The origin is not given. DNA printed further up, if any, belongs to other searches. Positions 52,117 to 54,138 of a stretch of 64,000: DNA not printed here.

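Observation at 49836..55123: Four-gene catabolic module (PTE-like hydrolase, ThDP enzyme, class IV aminotransferase, CoA-acylating semialdehyde dehydrogenase) embedded in a glycan-utilisation locus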

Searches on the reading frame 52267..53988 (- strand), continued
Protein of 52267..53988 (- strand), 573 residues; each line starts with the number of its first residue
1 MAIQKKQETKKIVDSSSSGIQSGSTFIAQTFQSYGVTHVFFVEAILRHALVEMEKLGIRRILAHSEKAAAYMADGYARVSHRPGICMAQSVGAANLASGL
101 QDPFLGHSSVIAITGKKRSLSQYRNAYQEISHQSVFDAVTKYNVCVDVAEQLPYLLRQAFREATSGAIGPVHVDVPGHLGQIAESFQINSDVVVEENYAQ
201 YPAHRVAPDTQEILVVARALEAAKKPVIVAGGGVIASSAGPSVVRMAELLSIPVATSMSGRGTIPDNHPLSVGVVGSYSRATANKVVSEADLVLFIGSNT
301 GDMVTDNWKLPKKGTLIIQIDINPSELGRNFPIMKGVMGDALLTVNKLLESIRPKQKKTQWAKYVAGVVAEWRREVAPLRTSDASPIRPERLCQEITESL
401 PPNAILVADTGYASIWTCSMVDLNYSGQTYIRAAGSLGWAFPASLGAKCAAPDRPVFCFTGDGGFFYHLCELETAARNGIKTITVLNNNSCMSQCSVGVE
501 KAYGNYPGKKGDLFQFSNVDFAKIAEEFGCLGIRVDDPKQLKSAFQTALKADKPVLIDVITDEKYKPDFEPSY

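Call 16: find_encoding_contigs(protein=P0001, flank=1000, max_places=2)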
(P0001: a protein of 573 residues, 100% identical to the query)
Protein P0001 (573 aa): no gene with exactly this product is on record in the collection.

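Call 19: search_solved_structures(query=window:52267-53988:-, max_evalue=1e-30)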
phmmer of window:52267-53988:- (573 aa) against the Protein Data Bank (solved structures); distinct sequences matched with E-value up to 1e-30: 118 (the best 60 are shown).
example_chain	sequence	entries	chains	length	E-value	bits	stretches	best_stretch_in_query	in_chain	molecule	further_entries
8x3x_A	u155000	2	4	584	9.6e-68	232.3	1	27-563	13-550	BbmA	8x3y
8xod_A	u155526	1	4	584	6.4e-67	229.6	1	27-563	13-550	BbmA-G484F complex with CBOA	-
6lpi_A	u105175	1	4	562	8.9e-61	209.3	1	53-564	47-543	Acetolactate synthase isozyme 1 large subunit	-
6dek_A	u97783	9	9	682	4.3e-57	197.2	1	5-565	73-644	Acetolactate synthase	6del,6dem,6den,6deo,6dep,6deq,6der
8i08_A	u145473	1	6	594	1.1e-56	195.9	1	32-561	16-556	Glyoxylate carboligase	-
8i05_A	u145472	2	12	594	1.1e-56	195.8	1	32-561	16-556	Glyoxylate carboligase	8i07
8beo_A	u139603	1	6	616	1.1e-56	195.8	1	32-561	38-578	Glyoxylate carboligase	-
2pan_A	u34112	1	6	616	1.5e-56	195.4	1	32-561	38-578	Glyoxylate carboligase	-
8i01_A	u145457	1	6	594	1.6e-56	195.3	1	32-561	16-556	Glyoxylate carboligase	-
7u25_A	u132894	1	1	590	5.6e-56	193.5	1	23-562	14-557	Acetolactate synthase, chloroplastic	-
3e9y_A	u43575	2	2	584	6.8e-56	193.2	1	23-562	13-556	Acetolactate synthase, chloroplastic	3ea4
9yjz_A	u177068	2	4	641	9.8e-56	192.7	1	19-565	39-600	Acetolactate synthase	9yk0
7ct6_A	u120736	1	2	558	1.2e-55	192.4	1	51-560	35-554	Glyoxylate carboligase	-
7tzz_A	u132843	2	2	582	1.8e-55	191.8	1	23-562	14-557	Acetolactate synthase, chloroplastic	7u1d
6u9h_A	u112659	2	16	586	2.4e-55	191.4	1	23-562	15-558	Acetolactate synthase, chloroplastic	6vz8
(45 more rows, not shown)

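Call 78: search_dna_similar(query=window:52267-53988:-, collection=plasmids, mode=protein, max_rows=15)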
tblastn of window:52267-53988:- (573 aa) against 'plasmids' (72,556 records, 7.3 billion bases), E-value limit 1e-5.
Records with a match: 1730; places in all: 2732; records where one place covers at least 80% of the query: 1512.
Best place of each record, by identity: <60% 1730.
By first word of the organism name: Rhizobium 238; Sinorhizobium 153; Pantoea 96; Streptomyces 82; Phaeobacter 60; Bacillus 53; Lactiplantibacillus 48; Pseudosulfitobacter 48; Agrobacterium 47; Paracoccus 45; and 224 more.
By predicted mobility (MOB-suite, as given by PLSDB): non-mobilizable 1114; conjugative 335; mobilizable 281.
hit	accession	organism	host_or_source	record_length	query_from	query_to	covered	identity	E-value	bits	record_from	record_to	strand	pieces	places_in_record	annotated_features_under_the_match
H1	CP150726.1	Achromobacter denitrificans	Homo sapiens,culture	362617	26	564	94%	51.9%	3e-165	528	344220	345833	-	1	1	thiamine pyrophosphate-binding protein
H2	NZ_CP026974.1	Achromobacter insolitus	Homo sapiens,endotracheal aspirate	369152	26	564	94%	51.9%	3e-165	528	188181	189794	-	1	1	thiamine pyrophosphate-binding protein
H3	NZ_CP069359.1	Microvirga sp. VF16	Vachellia farnesiana,Cell culture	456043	26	562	94%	35.5%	6e-86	299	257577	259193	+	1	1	thiamine pyrophosphate-dependent enzyme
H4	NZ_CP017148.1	Bosea vaviloviae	Vavilovia formosa,cell culture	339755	26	562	94%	35.5%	5e-83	290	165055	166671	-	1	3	thiamine pyrophosphate-dependent enzyme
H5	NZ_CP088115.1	Sinorhizobium meliloti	cell culture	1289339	26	567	95%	34.6%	6e-74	264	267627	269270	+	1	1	none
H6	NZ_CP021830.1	Sinorhizobium meliloti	Medicago truncatula,Single Cell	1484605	26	567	95%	34.6%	9e-74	263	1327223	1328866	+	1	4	record has no annotation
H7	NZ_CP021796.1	Sinorhizobium meliloti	Medicago sativa,Single Cell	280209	26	567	95%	34.6%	1e-73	263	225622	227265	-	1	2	acetolactate synthase catalytic subunit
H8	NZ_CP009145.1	Sinorhizobium meliloti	Medicago orbicularis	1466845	26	567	95%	34.6%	1e-73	263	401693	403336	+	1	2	none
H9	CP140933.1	Sinorhizobium meliloti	Medicago lupulina,whole organism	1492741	26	567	95%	34.6%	1e-73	263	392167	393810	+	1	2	acetolactate synthase catalytic subunit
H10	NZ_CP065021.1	Sinorhizobium meliloti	Medicago sativa subsp. varia (Martyn) ...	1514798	26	567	95%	34.6%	1e-73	263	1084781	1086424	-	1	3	none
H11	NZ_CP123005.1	Sinorhizobium meliloti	Medicago sativa,cell culture,nodules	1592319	26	567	95%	34.6%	1e-73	263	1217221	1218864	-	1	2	none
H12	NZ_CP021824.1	Sinorhizobium meliloti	Medicago truncatula,Single Cell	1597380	26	567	95%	34.6%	1e-73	263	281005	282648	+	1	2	none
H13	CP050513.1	Sinorhizobium meliloti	Medicago sativa,cell culture,root nodule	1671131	26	567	95%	34.6%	1e-73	263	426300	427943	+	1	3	acetolactate synthase catalytic subunit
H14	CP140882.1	Sinorhizobium meliloti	Medicago lupulina,whole organism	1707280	26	567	95%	34.6%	1e-73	263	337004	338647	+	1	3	acetolactate synthase catalytic subunit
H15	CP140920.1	Sinorhizobium meliloti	Medicago lupulina,whole organism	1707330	26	567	95%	34.6%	1e-73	263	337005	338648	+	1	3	acetolactate synthase catalytic subunit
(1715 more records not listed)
